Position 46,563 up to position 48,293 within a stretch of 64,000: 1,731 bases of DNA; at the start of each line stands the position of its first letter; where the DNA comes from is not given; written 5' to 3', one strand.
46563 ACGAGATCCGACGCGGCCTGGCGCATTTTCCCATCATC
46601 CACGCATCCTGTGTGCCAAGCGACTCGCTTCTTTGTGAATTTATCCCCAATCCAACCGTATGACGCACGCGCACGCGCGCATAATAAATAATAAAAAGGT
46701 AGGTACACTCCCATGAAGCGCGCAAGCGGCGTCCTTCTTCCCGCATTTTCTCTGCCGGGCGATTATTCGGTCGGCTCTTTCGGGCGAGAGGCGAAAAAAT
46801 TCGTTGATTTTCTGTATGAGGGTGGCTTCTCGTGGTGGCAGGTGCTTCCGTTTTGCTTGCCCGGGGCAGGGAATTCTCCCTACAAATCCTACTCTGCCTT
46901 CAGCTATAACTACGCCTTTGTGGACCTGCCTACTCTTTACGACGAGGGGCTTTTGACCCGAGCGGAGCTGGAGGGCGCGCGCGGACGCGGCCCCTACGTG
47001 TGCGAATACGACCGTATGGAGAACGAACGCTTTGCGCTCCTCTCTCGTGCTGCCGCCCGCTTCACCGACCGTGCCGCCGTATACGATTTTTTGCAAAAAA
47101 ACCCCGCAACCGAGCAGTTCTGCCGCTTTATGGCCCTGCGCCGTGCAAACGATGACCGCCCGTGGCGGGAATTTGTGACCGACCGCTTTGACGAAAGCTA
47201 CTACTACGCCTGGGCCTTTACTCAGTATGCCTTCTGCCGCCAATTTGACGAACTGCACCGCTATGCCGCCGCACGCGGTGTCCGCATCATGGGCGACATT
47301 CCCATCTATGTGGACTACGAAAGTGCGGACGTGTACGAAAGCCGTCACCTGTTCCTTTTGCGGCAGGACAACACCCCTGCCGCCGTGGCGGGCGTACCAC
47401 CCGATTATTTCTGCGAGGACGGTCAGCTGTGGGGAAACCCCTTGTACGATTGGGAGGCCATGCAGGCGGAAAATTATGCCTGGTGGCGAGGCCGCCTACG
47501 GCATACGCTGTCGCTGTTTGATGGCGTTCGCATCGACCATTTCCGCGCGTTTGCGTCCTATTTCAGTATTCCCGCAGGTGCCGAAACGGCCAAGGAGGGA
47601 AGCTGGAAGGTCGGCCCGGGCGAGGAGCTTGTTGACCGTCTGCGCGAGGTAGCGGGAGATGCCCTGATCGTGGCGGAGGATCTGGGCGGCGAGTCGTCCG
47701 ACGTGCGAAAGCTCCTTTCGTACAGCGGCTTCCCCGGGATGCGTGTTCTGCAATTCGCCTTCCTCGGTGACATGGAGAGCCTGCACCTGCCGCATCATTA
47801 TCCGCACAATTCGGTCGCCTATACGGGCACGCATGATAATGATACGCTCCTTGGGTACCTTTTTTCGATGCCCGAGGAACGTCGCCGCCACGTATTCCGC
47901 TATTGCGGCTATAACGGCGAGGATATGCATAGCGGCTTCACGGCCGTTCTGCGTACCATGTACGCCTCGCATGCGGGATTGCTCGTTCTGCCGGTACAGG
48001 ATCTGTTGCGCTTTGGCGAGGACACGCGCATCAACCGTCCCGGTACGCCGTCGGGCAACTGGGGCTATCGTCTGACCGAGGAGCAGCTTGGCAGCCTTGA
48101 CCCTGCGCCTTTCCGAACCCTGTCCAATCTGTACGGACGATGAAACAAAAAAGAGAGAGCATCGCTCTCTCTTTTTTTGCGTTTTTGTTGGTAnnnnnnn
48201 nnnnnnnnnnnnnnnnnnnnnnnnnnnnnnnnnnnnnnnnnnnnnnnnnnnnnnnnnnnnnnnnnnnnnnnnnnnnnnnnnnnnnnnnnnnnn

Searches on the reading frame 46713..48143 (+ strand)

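Call 23: search_protein_families(library=pfam, proteins=[window:46713-48143:+], max_evalue=0.001)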
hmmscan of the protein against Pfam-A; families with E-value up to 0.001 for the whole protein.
window:46713-48143:+ (476 aa): 1 family
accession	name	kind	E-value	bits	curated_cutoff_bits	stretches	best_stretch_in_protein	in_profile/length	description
PF02446.23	Glyco_hydro_77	-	5.1e-137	458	25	1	9-459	1-464/465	4-alpha-glucanotransferase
